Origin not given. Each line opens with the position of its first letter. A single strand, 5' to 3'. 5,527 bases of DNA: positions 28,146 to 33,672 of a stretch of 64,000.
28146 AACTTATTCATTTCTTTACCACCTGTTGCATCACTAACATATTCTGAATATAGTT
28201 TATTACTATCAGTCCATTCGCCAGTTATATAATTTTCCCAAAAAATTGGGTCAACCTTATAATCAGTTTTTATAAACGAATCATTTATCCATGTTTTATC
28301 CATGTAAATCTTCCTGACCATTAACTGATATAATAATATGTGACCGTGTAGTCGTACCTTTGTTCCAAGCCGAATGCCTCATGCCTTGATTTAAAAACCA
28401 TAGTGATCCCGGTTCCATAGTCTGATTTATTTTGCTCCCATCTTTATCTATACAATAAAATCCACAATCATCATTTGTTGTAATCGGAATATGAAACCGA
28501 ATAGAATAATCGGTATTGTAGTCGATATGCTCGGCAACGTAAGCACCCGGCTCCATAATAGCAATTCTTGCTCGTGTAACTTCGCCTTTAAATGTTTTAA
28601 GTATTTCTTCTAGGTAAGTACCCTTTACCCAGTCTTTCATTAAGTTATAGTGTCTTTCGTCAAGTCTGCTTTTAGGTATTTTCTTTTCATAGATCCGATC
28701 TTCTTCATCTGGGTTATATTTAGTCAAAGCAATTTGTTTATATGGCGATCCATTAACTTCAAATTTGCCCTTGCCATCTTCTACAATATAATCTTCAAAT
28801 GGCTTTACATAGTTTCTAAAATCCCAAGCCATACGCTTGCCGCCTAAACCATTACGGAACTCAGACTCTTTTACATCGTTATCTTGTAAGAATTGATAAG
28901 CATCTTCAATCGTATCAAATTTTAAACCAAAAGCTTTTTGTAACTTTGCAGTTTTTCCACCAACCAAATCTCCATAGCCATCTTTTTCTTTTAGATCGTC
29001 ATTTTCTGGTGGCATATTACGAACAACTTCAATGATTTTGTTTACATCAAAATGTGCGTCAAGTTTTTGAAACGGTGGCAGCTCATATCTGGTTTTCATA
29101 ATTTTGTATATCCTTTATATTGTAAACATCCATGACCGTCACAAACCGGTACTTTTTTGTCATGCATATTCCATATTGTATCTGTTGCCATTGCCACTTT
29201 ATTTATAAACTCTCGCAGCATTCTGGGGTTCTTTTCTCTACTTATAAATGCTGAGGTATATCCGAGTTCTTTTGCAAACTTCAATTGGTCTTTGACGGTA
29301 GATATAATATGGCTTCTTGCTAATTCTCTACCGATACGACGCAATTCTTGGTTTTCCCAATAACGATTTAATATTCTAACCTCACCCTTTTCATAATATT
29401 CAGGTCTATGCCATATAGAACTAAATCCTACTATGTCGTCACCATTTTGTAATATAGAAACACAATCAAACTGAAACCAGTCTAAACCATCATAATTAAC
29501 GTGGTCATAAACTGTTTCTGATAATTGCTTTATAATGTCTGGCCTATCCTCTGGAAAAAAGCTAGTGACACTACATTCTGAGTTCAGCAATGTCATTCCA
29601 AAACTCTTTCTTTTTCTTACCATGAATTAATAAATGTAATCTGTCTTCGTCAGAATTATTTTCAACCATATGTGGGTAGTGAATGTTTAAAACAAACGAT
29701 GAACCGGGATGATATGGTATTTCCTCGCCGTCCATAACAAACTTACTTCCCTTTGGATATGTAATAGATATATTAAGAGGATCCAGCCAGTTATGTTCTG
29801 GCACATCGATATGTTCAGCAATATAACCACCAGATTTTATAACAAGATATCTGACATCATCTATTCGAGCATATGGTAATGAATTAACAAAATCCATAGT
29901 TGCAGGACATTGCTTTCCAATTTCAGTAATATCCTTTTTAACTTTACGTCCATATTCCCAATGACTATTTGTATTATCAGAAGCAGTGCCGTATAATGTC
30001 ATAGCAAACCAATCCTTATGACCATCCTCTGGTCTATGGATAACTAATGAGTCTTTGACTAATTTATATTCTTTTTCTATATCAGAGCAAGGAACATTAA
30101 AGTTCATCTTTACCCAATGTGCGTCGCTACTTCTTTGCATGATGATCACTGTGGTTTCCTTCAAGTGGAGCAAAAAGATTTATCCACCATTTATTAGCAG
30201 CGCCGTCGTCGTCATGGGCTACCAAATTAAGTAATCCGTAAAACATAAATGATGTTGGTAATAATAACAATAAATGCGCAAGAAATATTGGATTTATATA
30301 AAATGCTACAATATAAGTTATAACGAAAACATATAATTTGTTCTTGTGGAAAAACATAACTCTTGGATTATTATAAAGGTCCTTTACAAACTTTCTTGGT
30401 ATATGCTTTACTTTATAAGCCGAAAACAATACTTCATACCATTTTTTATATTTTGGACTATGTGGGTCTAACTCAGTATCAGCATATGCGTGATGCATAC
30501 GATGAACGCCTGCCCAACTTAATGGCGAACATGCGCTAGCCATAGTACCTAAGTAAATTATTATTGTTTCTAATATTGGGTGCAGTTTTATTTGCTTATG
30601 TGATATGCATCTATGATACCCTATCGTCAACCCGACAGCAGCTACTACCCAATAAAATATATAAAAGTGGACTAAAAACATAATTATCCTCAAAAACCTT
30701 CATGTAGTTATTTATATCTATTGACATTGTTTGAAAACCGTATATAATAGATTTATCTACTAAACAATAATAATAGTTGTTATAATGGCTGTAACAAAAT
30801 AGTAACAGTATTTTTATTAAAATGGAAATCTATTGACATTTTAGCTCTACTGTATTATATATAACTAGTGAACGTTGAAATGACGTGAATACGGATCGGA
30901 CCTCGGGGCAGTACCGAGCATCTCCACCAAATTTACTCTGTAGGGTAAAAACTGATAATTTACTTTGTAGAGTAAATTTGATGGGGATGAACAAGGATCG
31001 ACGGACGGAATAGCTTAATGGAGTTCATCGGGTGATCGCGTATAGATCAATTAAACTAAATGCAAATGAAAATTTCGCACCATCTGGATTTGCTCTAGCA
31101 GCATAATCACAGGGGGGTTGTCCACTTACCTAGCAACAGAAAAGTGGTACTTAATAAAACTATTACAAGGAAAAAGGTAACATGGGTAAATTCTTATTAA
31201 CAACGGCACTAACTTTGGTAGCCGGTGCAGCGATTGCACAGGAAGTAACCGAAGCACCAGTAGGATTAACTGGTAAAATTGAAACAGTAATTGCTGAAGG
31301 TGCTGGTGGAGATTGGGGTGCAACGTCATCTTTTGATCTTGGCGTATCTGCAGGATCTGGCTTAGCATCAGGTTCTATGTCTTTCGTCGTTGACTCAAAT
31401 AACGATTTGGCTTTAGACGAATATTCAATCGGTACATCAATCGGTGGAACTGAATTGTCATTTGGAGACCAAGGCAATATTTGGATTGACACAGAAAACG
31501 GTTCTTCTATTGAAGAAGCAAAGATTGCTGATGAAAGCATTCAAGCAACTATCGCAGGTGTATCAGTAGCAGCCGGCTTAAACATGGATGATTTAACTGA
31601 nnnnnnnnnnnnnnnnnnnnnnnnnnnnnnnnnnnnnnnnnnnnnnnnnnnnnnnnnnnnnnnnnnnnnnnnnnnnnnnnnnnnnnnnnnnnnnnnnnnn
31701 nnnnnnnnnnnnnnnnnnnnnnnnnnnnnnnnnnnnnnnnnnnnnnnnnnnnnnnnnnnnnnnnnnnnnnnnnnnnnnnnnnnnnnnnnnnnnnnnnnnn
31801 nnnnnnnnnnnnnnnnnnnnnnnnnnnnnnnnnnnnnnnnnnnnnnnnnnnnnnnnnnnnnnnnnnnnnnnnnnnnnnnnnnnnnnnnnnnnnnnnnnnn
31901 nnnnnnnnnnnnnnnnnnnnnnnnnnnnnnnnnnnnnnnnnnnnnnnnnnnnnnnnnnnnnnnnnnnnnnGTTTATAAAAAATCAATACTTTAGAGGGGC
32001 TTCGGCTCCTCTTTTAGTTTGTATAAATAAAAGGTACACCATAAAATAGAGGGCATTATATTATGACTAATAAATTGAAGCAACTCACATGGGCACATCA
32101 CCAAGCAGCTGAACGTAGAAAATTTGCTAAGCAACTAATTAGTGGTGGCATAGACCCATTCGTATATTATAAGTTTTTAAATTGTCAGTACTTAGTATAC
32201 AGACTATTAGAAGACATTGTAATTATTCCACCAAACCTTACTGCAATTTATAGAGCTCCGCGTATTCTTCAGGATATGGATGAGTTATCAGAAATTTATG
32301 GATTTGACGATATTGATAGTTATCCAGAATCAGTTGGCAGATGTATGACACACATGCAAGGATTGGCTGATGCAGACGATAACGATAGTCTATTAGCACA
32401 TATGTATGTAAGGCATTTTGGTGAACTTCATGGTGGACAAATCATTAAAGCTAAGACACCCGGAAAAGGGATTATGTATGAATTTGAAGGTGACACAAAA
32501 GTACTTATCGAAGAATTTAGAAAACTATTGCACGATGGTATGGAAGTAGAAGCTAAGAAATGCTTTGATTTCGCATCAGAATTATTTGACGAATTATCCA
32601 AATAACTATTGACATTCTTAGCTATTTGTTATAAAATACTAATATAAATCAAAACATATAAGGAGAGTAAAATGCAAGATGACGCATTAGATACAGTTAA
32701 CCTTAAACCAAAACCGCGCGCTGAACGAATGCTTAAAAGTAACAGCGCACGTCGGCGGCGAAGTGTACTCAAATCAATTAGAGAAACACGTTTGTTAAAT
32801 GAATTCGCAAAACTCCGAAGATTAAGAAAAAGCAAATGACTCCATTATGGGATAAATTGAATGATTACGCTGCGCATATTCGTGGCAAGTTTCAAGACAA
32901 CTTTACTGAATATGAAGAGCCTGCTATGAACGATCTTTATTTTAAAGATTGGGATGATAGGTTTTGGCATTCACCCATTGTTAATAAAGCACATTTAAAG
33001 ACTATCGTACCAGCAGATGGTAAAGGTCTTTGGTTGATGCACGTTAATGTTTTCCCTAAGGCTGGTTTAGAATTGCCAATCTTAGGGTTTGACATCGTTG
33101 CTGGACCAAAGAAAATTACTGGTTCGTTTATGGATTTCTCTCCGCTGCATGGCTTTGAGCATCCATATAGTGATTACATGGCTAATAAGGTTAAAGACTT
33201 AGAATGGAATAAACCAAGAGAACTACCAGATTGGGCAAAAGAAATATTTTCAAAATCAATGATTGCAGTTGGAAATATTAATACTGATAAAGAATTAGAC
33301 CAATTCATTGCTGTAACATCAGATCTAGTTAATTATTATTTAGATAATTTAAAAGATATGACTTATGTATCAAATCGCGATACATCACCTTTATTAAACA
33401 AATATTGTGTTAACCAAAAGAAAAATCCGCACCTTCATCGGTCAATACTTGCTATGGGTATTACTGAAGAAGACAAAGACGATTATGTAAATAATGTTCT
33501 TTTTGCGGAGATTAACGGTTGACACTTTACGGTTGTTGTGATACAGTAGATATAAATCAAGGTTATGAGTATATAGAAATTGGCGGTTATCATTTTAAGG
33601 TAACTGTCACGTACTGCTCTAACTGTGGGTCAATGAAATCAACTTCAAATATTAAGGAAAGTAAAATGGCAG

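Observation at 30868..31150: Phage-encoded circularly permuted two-piece tmRNA with its own degradation tag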

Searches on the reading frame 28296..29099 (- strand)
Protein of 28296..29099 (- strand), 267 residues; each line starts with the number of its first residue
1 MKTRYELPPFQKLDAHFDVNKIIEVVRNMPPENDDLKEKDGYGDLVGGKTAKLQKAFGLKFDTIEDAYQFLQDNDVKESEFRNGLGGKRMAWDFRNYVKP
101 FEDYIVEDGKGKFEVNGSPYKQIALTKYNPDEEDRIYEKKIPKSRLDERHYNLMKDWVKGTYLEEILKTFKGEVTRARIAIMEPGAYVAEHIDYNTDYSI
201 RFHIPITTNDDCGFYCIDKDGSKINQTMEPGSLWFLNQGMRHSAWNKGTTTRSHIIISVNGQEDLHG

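Call 10: search_protein_families(library=pfam, proteins=[window:28296-29099:-], max_evalue=0.01)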
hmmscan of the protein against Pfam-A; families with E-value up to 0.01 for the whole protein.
window:28296-29099:- (267 aa): 2 families
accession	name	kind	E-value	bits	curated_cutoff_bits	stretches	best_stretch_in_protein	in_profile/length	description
PF05118.21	Asp_Arg_Hydrox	-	1.8e-12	47.8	22.6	1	167-259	63-154/157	Aspartyl/Asparaginyl beta-hydroxylase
PF04695.18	Pex14_N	-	0.0098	16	23.2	0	62-79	4-21/46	Pex14 N-terminal domain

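Call 28: search_protein_families(library=phrogs, proteins=[window:28296-29099:-], max_evalue=0.001)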
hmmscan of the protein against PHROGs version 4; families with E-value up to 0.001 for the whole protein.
window:28296-29099:- (267 aa): 0 families

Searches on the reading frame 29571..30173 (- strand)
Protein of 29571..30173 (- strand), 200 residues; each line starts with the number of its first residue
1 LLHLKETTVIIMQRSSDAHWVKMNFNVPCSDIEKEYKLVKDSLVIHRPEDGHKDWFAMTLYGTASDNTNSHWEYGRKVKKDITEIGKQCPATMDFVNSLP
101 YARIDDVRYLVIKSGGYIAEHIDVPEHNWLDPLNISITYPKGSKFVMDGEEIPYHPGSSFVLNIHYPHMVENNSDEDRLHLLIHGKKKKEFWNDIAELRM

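Call 10: search_protein_families(library=pfam, proteins=[window:29571-30173:-], max_evalue=0.01)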
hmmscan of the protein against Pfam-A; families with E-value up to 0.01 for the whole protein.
window:29571-30173:- (200 aa): 2 families
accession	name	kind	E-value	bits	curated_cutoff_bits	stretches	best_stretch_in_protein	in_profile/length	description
PF05118.21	Asp_Arg_Hydrox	-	1.8e-12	47.8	22.6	1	53-184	35-153/157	Aspartyl/Asparaginyl beta-hydroxylase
PF07883.17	Cupin_2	-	3.9e-05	23.7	27.2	1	145-182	31-67/70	Cupin domain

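Call 28: search_protein_families(library=phrogs, proteins=[window:29571-30173:-], max_evalue=0.001)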
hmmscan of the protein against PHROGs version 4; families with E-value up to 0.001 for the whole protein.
window:29571-30173:- (200 aa): 0 families

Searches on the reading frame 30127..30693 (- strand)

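Call 10: search_protein_families(library=pfam, proteins=[window:30127-30693:-], max_evalue=0.01)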
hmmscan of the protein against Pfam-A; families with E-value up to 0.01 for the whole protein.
window:30127-30693:- (188 aa): 1 family
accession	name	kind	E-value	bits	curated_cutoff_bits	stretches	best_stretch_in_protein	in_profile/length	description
PF00487.30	FA_desaturase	-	1.9e-08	34.8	29.7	1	13-186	5-222/253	Fatty acid desaturase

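Call 28: search_protein_families(library=phrogs, proteins=[window:30127-30693:-], max_evalue=0.001)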
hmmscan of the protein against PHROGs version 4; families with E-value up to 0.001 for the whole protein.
window:30127-30693:- (188 aa): 1 family
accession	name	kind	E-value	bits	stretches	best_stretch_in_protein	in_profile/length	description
phrog_35201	-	unknown function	5.7e-07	30.4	1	11-86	8-86/274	-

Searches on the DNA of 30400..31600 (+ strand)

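Call 4: search_dna_similar(query=window:30813-31200:+, collection=phages, mode=distant, max_rows=30)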
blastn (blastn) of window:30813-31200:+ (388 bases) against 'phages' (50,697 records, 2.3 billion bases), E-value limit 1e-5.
No match.

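Call 16: search_rna_families(source=window, start=30400, end=31600, threshold=evalue, max_evalue=1)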
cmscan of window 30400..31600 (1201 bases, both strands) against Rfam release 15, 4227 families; matches with E-value up to 1: 6.
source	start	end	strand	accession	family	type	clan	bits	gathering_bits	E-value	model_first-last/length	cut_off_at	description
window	30813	31151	+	RF01849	alpha_tmRNA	Gene;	CL00001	104.5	50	3.4e-29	1-355/355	no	Alphaproteobacteria transfer-messenger RNA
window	30868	31106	+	RF04321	tmRNA_permuted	Gene;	-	100.7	47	3.6e-20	1-213/213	no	permuted transfer-messenger RNA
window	30919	30989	+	RF04202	MIR5380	Gene; miRNA;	-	28.4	150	0.0035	24-114/137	no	MIR5380 microRNA precursor family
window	30921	30987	+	RF03556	mir-559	Gene; miRNA;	-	22.4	95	0.19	1-91/91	no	mir-559 microRNA precursor family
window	30917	30988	+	RF00821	mir-249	Gene; miRNA;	-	19.2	70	0.36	1-97/97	no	mir-249 microRNA precursor family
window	31150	31241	+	RF01985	ZEB2_AS1_2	Gene; lncRNA;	-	15.6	70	0.85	1-61/61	no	ZEB2 antisense RNA 1 conserved region 2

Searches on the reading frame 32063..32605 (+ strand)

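Call 10: search_protein_families(library=pfam, proteins=[window:32063-32605:+], max_evalue=0.01)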
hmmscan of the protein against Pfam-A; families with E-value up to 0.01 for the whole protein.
window:32063-32605:+ (180 aa): 1 family
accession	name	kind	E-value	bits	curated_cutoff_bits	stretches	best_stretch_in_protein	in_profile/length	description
PF01126.25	Heme_oxygenase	-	4.9e-18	66.1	23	1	2-157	4-175/204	Heme oxygenase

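Call 28: search_protein_families(library=phrogs, proteins=[window:32063-32605:+], max_evalue=0.001)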
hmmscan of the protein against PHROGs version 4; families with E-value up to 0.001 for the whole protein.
window:32063-32605:+ (180 aa): 1 family
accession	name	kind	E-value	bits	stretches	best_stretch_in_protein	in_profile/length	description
phrog_17328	-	unknown function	6.6e-10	39.9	1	3-158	5-176/230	-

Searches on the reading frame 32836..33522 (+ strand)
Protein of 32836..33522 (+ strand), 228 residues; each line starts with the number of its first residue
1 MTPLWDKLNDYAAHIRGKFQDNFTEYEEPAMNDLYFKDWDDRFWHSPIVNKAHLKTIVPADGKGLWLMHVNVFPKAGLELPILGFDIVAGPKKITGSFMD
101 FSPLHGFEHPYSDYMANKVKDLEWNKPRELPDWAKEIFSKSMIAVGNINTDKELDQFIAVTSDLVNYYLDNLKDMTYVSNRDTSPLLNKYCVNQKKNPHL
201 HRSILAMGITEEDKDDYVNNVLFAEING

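Call 10: search_protein_families(library=pfam, proteins=[window:32836-33522:+], max_evalue=0.01)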
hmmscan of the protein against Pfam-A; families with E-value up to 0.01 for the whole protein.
window:32836-33522:+ (228 aa): 1 family
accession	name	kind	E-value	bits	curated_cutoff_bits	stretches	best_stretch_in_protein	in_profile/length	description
PF05996.17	Fe_bilin_red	-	1.7e-16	61.1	31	1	42-223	40-227/228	Ferredoxin-dependent bilin reductase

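Call 28: search_protein_families(library=phrogs, proteins=[window:32836-33522:+], max_evalue=0.001)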
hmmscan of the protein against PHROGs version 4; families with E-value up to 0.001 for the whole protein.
window:32836-33522:+ (228 aa): 1 family
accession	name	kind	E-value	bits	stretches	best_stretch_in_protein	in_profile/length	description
phrog_7278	-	moron, auxiliary metabolic gene and host takeover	5.5e-23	82.8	1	42-225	45-228/231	ferredoxin oxidoreductase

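Call 57: search_dna_similar(query=window:32836-33522:+, collection=phages, mode=protein, max_rows=12)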
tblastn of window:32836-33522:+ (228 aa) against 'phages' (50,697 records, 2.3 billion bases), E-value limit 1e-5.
Records with a match: 27; places in all: 27; records where one place covers at least 80% of the query: 14.
Best place of each record, by identity: <60% 27.
By first word of the organism name: Cyanophage 10; Synechococcus 8; Prochlorococcus 8; Pelagibacter 1.
By host as written in the record: Synechococcus sp. WH8102 4; - 4; Prochlorococcus sp. NATL2A 4; Prochlorococcus NATL2A 3; Synechococcus sp. WH8018 2; Prochlorococcus sp. MIT9303 2; Prochlorococcus marinus NATL2A 2; Prochlorococcus sp. NATL1A 2; and 3 more.
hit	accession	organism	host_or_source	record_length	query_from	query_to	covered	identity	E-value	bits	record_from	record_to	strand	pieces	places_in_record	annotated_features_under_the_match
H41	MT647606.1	Pelagibacter phage Mosig EXVC030M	Candidatus Pelagibacter ubique HTCC1062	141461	4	226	98%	35.9%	8e-40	150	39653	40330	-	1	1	putative phycocyanobilin:ferredoxin oxidoreductase | putative heme oxygenase protein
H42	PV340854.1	Synechococcus phage Sf-FP1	Synechococcus sp. WH8102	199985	25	223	87%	30.4%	8e-12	70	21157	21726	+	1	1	hypothetical protein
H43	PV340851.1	Synechococcus phage Sf-CH3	Synechococcus sp. WH8102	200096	25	223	87%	29.9%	3e-11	68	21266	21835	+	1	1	phycocyanobilin:ferredoxin oxidoreductase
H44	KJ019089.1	Synechococcus phage ACG-2014j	-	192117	49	225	78%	30.8%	1e-11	69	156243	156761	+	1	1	phycocyanobilin:ferredoxin oxidoreductase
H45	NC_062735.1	Synechococcus phage ACG-2014j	-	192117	49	225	78%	30.8%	1e-11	69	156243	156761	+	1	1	ferredoxin oxidoreductase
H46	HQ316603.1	Cyanophage S-SSM6b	Synechococcus sp. WH8109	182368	45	226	80%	28.0%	7e-14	76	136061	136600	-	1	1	phycocyanobilin:ferredoxin oxidoreductase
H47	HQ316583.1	Synechococcus phage S-SSM4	Synechococcus sp. WH8018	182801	45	226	80%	28.0%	7e-14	76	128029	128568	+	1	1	hypothetical protein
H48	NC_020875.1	Synechococcus phage S-SSM4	Synechococcus sp. WH8018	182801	45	226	80%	28.0%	7e-14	76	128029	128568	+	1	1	ferredoxin oxidoreductase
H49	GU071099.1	Prochlorococcus phage P-RSM4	Prochlorococcus sp. MIT9303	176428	43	223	79%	27.0%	3e-9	62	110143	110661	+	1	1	pcyA: ferredoxin oxidoreductase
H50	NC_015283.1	Prochlorococcus phage P-RSM4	Prochlorococcus sp. MIT9303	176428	43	223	79%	27.0%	3e-9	62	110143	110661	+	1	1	pcyA: ferredoxin oxidoreductase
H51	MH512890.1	Cyanophage S-TIM4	Synechococcus sp. WH8102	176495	43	223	79%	27.0%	3e-9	62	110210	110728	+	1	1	pcyA: ferredoxin oxidoreductase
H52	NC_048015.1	Cyanophage S-TIM4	Synechococcus sp. WH8102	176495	43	223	79%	27.0%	3e-9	62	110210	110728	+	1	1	pcyA: ferredoxin oxidoreductase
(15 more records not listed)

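Call 58: get_annotated_region(hit=H41, flank=7000)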
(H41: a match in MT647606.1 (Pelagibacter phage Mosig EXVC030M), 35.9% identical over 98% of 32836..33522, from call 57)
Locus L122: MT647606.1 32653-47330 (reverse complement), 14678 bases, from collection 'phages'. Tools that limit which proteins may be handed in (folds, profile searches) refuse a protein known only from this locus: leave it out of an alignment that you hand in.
description: Pelagibacter phage Mosig EXVC030M, complete genome.
organism: Pelagibacter phage Mosig EXVC030M (NCBI taxid 2759214)
taxonomy: Viruses; Duplodnaviria; Heunggongvirae; Uroviricota; Caudoviricetes; Kyanoviridae
host: Candidatus Pelagibacter ubique HTCC1062; source: oxygen minimum zone; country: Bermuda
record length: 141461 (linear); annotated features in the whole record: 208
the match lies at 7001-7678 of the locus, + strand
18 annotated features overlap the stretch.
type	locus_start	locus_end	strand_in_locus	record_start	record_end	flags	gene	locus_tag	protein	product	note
CDS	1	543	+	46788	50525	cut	-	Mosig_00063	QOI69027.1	putative tail fiber protein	-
CDS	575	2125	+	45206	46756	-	-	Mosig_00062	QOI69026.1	hypothetical protein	-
CDS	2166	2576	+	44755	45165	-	-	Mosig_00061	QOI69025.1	hypothetical protein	-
CDS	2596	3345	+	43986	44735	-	-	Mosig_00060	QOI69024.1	putative 2OG-Fe(II) oxygenase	-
CDS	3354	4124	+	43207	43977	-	-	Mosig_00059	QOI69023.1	putative ferrochelatase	-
CDS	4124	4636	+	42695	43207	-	-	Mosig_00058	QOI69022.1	putative DNA endonuclease V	-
CDS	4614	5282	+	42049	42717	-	-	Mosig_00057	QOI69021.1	putative 2OG-Fe(II) oxygenase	-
CDS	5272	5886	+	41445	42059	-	-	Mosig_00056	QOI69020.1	putative 2OG-Fe(II) oxygenase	-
CDS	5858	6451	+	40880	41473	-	-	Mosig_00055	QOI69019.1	putative 2OG-Fe(II) oxygenase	-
CDS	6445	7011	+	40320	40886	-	-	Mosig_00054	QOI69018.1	putative heme oxygenase protein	-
CDS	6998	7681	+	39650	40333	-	-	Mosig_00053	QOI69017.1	putative phycocyanobilin:ferredoxin oxidoreductase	-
CDS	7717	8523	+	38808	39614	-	-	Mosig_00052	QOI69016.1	putative neck protein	-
CDS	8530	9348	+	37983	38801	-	-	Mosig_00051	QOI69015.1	putative neck protein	putative T4 neck protein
CDS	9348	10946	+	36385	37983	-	-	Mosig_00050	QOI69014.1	putative proximal tail sheath stabilization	-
CDS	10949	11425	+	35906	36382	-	-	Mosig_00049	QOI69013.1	putative terminase small subunit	-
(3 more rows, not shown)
